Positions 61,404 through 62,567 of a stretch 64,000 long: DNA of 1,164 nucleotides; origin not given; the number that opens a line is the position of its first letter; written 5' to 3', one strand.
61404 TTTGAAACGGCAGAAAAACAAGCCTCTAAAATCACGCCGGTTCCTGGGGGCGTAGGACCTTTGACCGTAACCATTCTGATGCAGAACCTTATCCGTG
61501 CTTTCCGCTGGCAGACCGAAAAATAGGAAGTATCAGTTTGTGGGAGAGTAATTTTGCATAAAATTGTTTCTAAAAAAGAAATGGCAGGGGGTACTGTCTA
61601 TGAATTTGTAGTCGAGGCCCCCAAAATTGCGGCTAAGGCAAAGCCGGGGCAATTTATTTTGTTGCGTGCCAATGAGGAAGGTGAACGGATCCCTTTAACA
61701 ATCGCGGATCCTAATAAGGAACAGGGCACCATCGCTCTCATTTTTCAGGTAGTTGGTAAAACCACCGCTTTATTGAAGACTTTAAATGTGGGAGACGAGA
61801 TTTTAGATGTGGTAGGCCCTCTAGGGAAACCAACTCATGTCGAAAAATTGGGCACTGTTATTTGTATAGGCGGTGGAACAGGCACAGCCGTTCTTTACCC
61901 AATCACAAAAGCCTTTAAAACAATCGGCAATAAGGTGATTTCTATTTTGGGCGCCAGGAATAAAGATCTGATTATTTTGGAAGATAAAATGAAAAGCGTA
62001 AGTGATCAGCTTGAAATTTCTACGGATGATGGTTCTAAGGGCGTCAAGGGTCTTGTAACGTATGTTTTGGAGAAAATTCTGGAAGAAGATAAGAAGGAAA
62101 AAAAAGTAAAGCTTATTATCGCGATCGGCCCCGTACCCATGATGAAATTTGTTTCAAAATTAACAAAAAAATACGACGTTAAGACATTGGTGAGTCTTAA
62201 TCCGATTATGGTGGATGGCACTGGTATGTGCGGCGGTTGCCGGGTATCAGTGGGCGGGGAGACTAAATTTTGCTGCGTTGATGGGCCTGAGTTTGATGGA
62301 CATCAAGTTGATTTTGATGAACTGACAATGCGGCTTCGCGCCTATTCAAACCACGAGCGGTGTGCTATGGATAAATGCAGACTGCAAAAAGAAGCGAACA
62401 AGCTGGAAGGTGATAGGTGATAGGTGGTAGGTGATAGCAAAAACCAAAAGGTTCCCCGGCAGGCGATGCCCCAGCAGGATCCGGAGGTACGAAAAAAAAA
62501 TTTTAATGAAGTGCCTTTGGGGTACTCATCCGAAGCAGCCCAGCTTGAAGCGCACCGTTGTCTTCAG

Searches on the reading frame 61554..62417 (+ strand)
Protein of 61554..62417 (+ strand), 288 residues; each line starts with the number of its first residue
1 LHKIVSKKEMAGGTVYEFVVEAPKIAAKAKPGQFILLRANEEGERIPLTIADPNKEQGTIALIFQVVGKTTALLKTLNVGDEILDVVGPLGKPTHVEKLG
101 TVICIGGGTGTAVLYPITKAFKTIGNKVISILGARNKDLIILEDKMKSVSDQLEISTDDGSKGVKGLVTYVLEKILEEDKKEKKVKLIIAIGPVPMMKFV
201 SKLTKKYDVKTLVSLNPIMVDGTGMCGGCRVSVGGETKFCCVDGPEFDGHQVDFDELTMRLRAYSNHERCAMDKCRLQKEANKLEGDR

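Call 50: search_protein_families(library=pfam, proteins=[window:61554-62417:+], max_evalue=0.00001)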
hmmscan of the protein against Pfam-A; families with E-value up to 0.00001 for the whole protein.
window:61554-62417:+ (288 aa): 2 families
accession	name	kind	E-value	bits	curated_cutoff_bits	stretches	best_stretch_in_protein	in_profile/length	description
PF10418.14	DHODB_Fe-S_bind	-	1e-12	48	23.9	1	216-253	1-41/41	Iron-sulfur cluster binding domain of dihydroorotate dehydrogenase B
PF00175.26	NAD_binding_1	-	1.7e-06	29.1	22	1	105-202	2-109/109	Oxidoreductase NAD-binding domain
